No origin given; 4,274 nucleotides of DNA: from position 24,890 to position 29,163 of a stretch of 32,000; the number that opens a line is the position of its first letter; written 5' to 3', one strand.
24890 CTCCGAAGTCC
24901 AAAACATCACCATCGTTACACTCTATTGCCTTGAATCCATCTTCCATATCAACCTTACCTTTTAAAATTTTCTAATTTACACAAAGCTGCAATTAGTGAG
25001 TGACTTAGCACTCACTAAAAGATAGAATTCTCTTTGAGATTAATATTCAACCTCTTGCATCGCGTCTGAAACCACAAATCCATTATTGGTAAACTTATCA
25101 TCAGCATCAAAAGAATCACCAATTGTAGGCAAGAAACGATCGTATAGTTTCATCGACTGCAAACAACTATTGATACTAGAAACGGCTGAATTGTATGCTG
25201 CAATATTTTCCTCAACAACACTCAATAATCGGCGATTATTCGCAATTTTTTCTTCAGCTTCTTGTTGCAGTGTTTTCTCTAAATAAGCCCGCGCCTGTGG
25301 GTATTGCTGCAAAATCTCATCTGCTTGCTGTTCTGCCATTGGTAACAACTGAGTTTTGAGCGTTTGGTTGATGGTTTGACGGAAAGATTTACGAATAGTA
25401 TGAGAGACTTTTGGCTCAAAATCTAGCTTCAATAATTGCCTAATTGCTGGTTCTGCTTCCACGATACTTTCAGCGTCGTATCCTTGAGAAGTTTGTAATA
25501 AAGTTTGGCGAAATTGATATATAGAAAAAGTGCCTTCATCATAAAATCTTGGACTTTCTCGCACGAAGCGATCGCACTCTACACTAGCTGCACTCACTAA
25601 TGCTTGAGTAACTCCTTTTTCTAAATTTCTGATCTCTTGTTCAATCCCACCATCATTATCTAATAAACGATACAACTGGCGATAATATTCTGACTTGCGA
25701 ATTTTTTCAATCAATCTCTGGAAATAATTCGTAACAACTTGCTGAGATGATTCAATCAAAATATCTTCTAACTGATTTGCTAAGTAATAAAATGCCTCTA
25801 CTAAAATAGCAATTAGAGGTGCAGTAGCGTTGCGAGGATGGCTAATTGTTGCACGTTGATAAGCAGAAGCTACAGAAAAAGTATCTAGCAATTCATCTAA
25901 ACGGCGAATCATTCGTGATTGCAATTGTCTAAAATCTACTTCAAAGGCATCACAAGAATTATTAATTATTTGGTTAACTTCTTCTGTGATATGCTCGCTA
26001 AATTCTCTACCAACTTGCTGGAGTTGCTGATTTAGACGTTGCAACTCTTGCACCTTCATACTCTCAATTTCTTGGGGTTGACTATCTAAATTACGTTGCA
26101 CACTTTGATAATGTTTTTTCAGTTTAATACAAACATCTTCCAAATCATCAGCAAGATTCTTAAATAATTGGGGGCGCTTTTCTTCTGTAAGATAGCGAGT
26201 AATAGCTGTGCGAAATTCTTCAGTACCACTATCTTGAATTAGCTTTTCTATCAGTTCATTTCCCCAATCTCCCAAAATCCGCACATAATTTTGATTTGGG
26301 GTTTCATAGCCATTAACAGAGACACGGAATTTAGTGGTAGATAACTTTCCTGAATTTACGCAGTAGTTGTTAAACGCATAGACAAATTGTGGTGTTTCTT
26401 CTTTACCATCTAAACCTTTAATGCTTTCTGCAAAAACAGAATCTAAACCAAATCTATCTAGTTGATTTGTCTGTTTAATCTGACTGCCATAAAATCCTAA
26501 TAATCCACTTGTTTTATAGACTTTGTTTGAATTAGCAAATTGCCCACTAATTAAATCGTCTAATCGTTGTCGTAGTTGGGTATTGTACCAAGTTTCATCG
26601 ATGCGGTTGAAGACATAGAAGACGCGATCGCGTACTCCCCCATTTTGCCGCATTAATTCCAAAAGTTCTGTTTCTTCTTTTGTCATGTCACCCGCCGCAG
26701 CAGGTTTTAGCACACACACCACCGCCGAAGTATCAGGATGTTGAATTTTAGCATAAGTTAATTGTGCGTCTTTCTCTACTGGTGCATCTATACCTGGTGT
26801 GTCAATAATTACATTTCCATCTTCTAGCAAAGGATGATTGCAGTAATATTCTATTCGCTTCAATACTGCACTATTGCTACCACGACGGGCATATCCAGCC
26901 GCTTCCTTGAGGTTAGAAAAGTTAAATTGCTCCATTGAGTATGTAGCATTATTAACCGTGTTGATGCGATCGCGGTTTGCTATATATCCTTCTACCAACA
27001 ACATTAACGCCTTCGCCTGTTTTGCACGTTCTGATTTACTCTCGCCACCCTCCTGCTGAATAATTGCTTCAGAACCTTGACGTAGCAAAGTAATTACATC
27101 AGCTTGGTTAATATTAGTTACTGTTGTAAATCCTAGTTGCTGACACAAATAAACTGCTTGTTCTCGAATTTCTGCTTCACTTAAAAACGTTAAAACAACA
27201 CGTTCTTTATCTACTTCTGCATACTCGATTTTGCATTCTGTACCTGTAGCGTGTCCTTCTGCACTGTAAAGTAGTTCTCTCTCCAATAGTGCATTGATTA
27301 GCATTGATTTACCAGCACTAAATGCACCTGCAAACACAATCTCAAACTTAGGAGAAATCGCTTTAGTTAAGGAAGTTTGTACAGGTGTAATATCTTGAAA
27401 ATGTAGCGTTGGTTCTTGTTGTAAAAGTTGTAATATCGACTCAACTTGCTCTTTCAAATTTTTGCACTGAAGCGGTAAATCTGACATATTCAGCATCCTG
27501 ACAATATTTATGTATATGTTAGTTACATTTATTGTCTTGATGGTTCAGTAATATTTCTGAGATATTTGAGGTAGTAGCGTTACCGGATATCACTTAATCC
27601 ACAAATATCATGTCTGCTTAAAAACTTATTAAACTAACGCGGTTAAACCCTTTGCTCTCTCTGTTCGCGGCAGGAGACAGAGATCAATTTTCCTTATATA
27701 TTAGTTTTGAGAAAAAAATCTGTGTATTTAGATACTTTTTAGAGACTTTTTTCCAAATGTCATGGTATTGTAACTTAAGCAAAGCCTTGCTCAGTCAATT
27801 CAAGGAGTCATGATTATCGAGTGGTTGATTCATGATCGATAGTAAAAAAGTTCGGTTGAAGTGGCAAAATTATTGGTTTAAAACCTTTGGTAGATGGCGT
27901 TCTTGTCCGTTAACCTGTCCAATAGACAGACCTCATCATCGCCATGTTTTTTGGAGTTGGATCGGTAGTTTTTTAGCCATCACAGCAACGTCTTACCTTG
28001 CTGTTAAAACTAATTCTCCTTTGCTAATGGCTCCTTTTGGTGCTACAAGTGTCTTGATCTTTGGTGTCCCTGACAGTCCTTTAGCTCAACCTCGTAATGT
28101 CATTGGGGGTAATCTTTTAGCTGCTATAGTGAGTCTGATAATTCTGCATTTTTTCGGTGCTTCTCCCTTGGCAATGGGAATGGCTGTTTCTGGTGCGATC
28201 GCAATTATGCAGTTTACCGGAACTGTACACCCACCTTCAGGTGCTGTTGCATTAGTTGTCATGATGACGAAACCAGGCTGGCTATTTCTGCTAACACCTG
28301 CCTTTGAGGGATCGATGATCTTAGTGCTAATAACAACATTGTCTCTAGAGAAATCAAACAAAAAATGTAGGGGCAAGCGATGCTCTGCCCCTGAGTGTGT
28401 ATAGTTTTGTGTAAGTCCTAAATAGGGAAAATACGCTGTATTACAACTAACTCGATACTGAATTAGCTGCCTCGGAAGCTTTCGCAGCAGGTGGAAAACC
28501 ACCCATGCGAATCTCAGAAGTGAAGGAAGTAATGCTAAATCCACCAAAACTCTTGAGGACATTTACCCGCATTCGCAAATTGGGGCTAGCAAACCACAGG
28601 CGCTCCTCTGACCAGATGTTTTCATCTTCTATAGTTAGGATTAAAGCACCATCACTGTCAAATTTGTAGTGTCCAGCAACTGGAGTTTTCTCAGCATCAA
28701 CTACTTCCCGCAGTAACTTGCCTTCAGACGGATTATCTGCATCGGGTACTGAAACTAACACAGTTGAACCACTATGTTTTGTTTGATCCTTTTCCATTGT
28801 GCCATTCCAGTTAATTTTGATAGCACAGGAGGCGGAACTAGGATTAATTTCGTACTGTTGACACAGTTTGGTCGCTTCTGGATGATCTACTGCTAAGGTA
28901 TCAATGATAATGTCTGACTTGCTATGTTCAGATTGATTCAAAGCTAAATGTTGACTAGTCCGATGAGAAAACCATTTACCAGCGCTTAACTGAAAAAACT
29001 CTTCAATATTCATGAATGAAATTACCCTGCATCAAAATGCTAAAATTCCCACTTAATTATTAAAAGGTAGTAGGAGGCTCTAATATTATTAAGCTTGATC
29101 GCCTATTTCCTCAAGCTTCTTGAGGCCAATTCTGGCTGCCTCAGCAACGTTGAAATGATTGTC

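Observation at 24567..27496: KGK small protein + 818-aa dynamin-like GTPase: a two-gene module with no assigned function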

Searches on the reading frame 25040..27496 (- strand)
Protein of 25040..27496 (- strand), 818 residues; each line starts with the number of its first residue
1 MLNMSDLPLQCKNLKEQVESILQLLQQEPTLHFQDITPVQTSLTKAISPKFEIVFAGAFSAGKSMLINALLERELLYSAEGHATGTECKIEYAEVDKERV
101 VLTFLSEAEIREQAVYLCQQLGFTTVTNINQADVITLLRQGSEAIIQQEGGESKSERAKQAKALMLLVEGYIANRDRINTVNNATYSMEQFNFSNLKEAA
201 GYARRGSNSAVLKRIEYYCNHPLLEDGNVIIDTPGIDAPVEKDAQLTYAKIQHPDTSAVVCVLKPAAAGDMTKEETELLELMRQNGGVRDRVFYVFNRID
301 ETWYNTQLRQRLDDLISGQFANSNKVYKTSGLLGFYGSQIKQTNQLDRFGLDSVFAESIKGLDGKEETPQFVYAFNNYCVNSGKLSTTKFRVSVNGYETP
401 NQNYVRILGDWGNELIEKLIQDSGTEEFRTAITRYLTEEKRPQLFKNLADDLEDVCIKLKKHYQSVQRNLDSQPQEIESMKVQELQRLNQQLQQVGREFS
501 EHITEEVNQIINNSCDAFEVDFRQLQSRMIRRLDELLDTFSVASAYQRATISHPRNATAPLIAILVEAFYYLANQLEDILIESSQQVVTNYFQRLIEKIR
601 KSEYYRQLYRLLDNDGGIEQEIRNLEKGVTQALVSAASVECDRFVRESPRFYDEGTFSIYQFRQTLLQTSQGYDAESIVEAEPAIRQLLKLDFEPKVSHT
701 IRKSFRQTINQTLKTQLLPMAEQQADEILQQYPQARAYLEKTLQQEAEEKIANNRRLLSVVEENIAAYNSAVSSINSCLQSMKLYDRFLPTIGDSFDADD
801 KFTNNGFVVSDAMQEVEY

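Call 3: search_protein_families(library=pfam, proteins=[window:25040-27496:-], max_evalue=0.01)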
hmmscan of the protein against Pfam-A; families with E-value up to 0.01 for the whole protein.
window:25040-27496:- (818 aa): 3 families
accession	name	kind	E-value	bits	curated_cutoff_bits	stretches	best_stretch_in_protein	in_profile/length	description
PF00350.29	Dynamin_N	-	2.2e-16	60.8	27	1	53-295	1-164/168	Dynamin family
PF01926.29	MMR_HSR1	-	9.4e-08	32.6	21.9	0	52-100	1-48/113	50S ribosome-binding GTPase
PF04286.17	DUF445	-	0.0031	17.9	33.8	0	584-770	139-328/368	Protein of unknown function (DUF445)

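Call 4: search_protein_families(library=ncbifam, proteins=[window:25040-27496:-], max_evalue=0.01)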
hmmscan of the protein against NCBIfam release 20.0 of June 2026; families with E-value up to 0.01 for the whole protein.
window:25040-27496:- (818 aa): 5 families
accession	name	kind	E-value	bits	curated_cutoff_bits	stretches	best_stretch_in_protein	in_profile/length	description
NF052648.1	DynmDynABac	equivalog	1.7e-08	32.8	1600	1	14-255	572-796/1187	dynamin GTPase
NF000908.1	PRK00089.1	equivalog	2.8e-06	26.8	237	1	229-330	54-149/291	GTPase Era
NF003661.0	PRK05291.1-3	equivalog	0.0018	17.7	380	1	44-149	210-313/448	tRNA uridine-5-carboxymethylaminomethyl(34) synthesis GTPase MnmE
TIGR03918.1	GTP_HydF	equivalog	0.002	17.1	325.55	0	50-159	7-114/392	[FeFe] hydrogenase H-cluster maturation GTPase HydF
TIGR03598.1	GTPase_YsxC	equivalog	0.0089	15.7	124.45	0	50-76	18-44/186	ribosome biogenesis GTP-binding protein YihA/YsxC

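Call 5: search_protein_families(library=padloc, proteins=[window:25040-27496:-], max_evalue=0.1)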
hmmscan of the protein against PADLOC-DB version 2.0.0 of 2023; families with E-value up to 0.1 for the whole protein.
window:25040-27496:- (818 aa): 4 families
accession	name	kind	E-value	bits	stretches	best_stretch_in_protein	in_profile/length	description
PDLC03839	LeoA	-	3.7e-10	37.5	2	39-73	45-83/559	-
PDLC03841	LeoBC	-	4e-08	30.8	1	49-240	76-136/601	-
PDLC02261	AbiEi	-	0.0062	14.9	0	435-532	49-146/160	AbiEi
PDLC03840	LeoA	-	0.011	12.8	1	17-73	20-76/577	-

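Call 7: search_solved_structures(query=window:25040-27496:-, max_evalue=0.01, show_alignments=1)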
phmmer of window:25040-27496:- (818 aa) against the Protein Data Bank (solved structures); distinct sequences matched with E-value up to 0.01: 2.
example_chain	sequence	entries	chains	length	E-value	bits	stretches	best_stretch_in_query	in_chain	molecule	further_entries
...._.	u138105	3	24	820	0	1128.4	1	4-795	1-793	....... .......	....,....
9em9_A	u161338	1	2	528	2.1e-213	714.1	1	4-475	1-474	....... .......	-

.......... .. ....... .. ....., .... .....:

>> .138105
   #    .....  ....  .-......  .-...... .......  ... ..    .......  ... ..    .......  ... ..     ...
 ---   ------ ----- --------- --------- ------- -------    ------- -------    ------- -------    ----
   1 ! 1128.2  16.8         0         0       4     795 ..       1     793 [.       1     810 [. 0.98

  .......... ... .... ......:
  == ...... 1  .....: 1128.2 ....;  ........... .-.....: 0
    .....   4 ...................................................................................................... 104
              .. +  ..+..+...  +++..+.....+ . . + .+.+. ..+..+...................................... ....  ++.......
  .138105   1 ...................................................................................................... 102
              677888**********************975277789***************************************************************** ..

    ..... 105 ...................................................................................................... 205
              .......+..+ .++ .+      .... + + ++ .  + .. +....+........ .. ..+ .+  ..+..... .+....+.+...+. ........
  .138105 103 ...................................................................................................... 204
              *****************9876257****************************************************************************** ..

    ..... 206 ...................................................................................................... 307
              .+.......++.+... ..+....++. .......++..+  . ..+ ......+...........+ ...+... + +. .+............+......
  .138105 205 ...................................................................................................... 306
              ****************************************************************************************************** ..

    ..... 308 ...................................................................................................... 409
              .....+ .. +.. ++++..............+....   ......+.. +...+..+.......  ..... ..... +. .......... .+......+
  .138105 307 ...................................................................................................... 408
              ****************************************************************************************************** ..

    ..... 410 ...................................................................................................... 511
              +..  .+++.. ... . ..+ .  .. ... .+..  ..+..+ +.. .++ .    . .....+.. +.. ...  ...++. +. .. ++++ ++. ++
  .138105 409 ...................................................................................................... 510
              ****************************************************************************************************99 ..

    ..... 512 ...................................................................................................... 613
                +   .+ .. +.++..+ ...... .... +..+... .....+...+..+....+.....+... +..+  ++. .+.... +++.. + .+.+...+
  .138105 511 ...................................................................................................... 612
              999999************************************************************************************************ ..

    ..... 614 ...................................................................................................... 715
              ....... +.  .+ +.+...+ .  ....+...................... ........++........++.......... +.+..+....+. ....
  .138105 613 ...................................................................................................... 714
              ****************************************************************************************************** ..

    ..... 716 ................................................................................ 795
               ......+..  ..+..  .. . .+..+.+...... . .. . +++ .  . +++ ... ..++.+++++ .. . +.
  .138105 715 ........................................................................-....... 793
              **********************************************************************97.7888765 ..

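Call 19: find_related_loci(query=window:25040-27493:-, collection=genome_contigs, flank=10000)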
Query window:25040-27493:- (817 aa) in genome_contigs; peptide patterns used: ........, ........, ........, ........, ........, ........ (x = any residue, [..] = any of these).
508 stretches matched a pattern; 441 encode a relative of the query (tblastn E <= 1e-3); the best 80 are kept; 80 distinct loci.
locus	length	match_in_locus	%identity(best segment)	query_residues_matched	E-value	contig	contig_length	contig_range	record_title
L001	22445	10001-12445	97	1-815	0e+0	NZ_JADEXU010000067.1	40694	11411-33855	Nostoc sp. LEGE 12450 NODE_67_length_40694_cov_6.6983, whole genome shotgun sequence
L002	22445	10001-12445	95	1-815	0e+0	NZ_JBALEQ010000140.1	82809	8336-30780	MAG: Nostoc sp. isolate P8256 bin 3 NODE_202_length_82809_cov_167.940736, whole genome shotgun sequence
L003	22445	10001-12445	93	1-815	0e+0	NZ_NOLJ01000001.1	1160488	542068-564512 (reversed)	Nostoc sp. 'Peltigera membranacea cyanobiont' 210A scaffold1, whole genome shotgun sequence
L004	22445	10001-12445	93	1-815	0e+0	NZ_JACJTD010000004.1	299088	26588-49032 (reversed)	Nostoc foliaceum FACHB-393 contig4, whole genome shotgun sequence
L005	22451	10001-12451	94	1-817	0e+0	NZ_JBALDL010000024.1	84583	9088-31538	MAG: Nostoc sp. isolate P2037 bin 28 NODE_284_length_84583_cov_107.037260, whole genome shotgun sequence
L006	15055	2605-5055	94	1-817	0e+0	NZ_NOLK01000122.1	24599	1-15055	Nostoc sp. 'Peltigera membranacea cyanobiont' 232 scaffold122, whole genome shotgun sequence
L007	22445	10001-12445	93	1-815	0e+0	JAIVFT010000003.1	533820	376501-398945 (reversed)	Nostoc sp. CHAB 5824 NODE_3_length_533820_cov_53.596407, whole genome shotgun sequence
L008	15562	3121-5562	93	2-815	0e+0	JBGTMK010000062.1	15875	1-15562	MAG: Nostoc sp. isolate JTS-RE360 k141_5758315, whole genome shotgun sequence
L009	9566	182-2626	94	1-815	0e+0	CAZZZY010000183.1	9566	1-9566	MAG: uncultured Acetobacteraceae bacterium isolate Green_W.bin.2 genome assembly, contig: NODE_317_length_9566_cov_6.974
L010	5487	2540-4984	93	1-815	0e+0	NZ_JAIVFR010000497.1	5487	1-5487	Nostoc sp. CHAB 5715 NODE_497_length_5487_cov_5.540112, whole genome shotgun sequence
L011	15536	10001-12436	94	1-812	0e+0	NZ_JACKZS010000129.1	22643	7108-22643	Nostoc sp. UCD121 NODE_129_length_22643_cov_11.443_ID_257, whole genome shotgun sequence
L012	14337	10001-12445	93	1-815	0e+0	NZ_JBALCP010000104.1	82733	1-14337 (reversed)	MAG: Nostoc sp. isolate P12559 bin 8 NODE_69_length_82733_cov_198.519652, whole genome shotgun sequence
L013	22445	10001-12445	94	1-815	0e+0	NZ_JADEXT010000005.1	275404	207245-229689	Nostoc sp. LEGE 12447 NODE_16_length_2, whole genome shotgun sequence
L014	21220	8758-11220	91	1-812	0e+0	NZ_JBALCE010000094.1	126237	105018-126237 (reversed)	MAG: Nostoc sp. isolate P10324 bin 2 NODE_8_length_126237_cov_8.802738, whole genome shotgun sequence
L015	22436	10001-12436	93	1-812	0e+0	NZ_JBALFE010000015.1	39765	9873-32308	MAG: Nostoc sp. isolate P943 bin 5 NODE_184_length_39765_cov_53.660171, whole genome shotgun sequence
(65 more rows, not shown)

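Call 21: find_homologous_proteins(query=window:25040-27493:-, max_evalue=1e-10)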
Query window:25040-27493:- (817 aa): 1464 proteins with E <= 1e-10 among 8000 candidates; the best 120 are listed.
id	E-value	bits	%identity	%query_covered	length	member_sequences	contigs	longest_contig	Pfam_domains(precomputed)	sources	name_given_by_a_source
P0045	0.0e+0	1782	99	100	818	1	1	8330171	PF01926.30,PF00350.30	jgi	jgi:replication fork clamp-binding protein CrfC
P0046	0.0e+0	1746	97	100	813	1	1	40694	PF01926.30,PF00350.30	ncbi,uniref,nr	ncbi:dynamin-like GTPase family protein [Nostoc sp. LEGE 12450]|uniref:dynamin-like GTPase family pr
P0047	0.0e+0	1724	96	100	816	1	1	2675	PF01926.30,PF00350.30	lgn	-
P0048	0.0e+0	1720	96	100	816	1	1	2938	PF01926.30,PF00350.30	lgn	-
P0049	0.0e+0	1719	96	100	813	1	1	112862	PF01926.30,PF00350.30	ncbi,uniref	ncbi:dynamin-like GTPase family protein [Nostoc sp.]|uniref:dynamin-like GTPase family protein n=1 T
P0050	0.0e+0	1718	96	100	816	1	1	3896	PF01926.30,PF00350.30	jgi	jgi:replication fork clamp-binding protein CrfC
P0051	0.0e+0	1716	96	100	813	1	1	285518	PF01926.30,PF00350.30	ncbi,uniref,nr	ncbi:dynamin-like GTPase family protein [Nostoc sp. FACHB-133]|uniref:dynamin-like GTPase family pro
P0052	0.0e+0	1715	96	100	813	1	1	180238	PF01926.30,PF00350.30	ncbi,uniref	ncbi:dynamin-like GTPase family protein [Nostoc sp.]|uniref:dynamin-like GTPase family protein n=1 T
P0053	0.0e+0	1715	96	100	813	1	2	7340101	PF01926.30,PF00350.30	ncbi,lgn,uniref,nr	ncbi:dynamin-like GTPase family protein [Nostoc sp. ATCC 53789]|uniref:dynamin-like GTPase family pr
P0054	0.0e+0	1713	95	100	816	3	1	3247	PF01926.30,PF00350.30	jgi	jgi:replication fork clamp-binding protein CrfC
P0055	0.0e+0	1711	95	100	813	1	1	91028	PF01926.30,PF00350.30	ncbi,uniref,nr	ncbi:dynamin family protein [Nostoc sp. 'Peltigera membranacea cyanobiont' 213]|uniref:dynamin-like 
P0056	0.0e+0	1710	95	100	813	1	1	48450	PF01926.30,PF00350.30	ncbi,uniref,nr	ncbi:dynamin-like GTPase family protein [Nostoc sp. UIC 10630]|uniref:dynamin-like GTPase family pro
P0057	0.0e+0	1710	95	100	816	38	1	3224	PF01926.30,PF00350.30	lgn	-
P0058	0.0e+0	1709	95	100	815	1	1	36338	PF01926.30,PF00350.30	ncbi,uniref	ncbi:dynamin-like GTPase family protein [Nostoc sp.]|uniref:dynamin-like GTPase family protein n=1 T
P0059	0.0e+0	1706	95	100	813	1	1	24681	PF01926.30,PF00350.30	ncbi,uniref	ncbi:dynamin-like GTPase family protein [Nostoc sp.]|uniref:dynamin-like GTPase family protein n=1 T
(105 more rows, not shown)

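Call 79: search_dna_similar(query=window:25040-27493:-, collection=plasmids, mode=protein, max_evalue=1e-20, max_rows=15)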
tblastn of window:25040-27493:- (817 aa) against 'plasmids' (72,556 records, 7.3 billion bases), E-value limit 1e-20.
No match.

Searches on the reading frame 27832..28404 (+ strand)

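Call 3: search_protein_families(library=pfam, proteins=[window:27832-28404:+], max_evalue=0.01)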
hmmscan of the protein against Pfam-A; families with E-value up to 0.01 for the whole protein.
window:27832-28404:+ (190 aa): 1 family
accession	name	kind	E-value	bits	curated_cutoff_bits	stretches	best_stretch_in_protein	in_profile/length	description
PF04982.19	TM_HPP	-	1.2e-47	161.9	27.2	1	33-170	3-146/157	HPP, transmembrane region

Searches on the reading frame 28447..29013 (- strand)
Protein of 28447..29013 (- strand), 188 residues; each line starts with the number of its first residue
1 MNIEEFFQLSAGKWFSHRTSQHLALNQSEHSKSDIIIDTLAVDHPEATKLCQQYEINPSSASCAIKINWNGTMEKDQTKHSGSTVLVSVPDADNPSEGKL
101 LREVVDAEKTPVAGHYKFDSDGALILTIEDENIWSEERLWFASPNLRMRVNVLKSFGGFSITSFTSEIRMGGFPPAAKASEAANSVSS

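Call 3: search_protein_families(library=pfam, proteins=[window:28447-29013:-], max_evalue=0.01)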
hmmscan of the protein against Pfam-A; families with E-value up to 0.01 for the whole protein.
window:28447-29013:- (188 aa): 1 family
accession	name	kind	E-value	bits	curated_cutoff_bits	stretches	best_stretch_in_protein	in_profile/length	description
PF09367.16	CpeS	-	3.8e-61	206.2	23.3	1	2-170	1-170/170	CpeS-like protein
